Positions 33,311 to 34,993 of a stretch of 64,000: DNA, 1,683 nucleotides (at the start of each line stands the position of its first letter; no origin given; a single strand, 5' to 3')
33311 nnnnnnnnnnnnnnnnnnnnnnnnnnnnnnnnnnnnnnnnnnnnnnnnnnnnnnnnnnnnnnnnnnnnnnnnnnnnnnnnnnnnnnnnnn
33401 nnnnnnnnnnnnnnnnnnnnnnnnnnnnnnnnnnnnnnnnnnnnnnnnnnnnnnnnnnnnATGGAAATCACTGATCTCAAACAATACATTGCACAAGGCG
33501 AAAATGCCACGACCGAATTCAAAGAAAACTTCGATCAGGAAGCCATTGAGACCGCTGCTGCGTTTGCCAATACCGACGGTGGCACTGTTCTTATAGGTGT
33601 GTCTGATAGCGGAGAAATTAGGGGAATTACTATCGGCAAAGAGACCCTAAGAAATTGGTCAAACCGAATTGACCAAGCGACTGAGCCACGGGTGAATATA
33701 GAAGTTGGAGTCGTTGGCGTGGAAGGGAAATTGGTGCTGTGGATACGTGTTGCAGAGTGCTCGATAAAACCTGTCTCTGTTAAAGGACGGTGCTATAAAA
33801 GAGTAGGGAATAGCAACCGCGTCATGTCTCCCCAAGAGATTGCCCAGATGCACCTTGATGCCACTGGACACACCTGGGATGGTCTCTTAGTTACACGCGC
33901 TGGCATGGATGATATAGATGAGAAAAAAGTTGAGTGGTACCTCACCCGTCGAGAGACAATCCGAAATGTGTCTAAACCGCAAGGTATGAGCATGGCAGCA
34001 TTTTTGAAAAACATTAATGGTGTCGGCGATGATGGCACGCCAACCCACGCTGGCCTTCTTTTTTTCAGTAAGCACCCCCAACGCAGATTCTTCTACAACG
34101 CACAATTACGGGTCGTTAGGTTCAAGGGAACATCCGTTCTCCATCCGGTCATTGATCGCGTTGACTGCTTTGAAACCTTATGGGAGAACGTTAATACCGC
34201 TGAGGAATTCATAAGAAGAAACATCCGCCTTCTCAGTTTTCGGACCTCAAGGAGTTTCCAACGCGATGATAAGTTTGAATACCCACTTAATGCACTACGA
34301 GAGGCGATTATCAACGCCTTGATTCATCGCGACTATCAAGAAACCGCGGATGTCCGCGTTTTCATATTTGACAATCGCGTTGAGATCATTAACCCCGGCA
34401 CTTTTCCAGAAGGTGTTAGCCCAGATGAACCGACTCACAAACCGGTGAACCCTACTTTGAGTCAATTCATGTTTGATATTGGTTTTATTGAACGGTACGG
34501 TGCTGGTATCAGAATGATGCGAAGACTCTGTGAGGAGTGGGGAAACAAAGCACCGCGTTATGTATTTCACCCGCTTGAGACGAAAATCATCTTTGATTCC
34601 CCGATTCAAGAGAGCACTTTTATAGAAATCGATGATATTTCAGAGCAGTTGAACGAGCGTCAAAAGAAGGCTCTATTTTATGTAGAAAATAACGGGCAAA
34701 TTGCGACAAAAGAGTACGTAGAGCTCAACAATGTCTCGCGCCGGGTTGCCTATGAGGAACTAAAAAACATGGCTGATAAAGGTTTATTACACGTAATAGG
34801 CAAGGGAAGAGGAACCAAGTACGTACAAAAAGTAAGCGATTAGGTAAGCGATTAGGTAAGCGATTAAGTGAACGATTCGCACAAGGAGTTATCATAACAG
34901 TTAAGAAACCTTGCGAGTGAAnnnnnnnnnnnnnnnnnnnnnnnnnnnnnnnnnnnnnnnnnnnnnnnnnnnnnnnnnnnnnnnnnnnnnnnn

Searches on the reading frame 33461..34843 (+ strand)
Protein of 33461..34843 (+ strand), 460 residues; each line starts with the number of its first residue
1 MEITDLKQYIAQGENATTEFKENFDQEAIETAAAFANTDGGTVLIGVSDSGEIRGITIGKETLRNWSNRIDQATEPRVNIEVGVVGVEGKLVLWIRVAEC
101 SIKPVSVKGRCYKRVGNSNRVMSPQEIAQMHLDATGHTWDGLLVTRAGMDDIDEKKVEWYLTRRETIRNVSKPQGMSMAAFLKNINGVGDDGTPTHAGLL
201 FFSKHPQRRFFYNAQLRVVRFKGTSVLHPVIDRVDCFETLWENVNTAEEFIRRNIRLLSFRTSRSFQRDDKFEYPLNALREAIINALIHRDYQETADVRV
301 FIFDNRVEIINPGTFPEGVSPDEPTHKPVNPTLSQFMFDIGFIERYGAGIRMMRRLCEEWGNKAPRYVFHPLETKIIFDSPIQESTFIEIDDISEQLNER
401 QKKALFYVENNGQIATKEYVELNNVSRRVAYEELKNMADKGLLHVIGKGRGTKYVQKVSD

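Call 26: search_protein_families(library=pfam, proteins=[window:33461-34843:+], max_evalue=0.01)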
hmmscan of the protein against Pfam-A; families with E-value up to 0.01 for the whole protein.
window:33461-34843:+ (460 aa): 3 families
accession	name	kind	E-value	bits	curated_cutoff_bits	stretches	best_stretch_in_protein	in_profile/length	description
PF04326.19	SLFN_AlbA_2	-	2.5e-24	86.5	25.3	1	14-122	1-117/118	Schlafen, AlbA_2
PF13749.12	HATPase_c_4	-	1.2e-16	60.9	26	1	296-377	2-88/89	Putative ATP-dependent DNA helicase recG C-terminal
PF22168.2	DIP2311-like_C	-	1.2e-07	32.4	27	1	399-454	5-60/63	Transcriptional regulator DIP2311-like, C-terminal domain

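Call 36: search_protein_families(library=padloc, proteins=[window:33461-34843:+], max_evalue=0.01)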
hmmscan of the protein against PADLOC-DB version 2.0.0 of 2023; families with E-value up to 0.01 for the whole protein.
window:33461-34843:+ (460 aa): 6 families
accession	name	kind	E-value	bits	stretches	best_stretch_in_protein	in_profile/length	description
PDLC02394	pAgo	-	1.1e-22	77.7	1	23-420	52-477/1121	-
PDLC02402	Aga_SIR2-PNTD1-PNTD2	-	7.8e-15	52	1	180-320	357-488/876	Class I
PDLC02418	Aga_SIR2-Kinase-PNTD1-PNTD2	-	9.9e-11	38.5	1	178-319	213-365/756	Class I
PDLC01268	CasR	-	0.0017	16.4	1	386-457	111-178/179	"CAS-I,CAS-II,CAS-III,CAS-IV,CAS-V,CAS-VI; associated_signaling"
PDLC01434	CasR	-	0.0022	15.9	1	384-453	114-181/191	"CAS-I,CAS-II,CAS-III,CAS-IV,CAS-V,CAS-VI; associated_signaling"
PDLC01849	CARF3--CARF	-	0.0065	14.2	0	384-444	123-182/197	-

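Call 37: search_protein_families(library=ncbifam, proteins=[window:33461-34843:+], max_evalue=0.01)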
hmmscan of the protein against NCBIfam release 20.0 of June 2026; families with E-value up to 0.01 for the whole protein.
window:33461-34843:+ (460 aa): 1 family
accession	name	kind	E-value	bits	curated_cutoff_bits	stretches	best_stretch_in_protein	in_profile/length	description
TIGR01884.1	cas_HTH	subfamily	0.0042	16.5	60.2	1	390-454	133-196/202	CRISPR-associated CARF protein Csa3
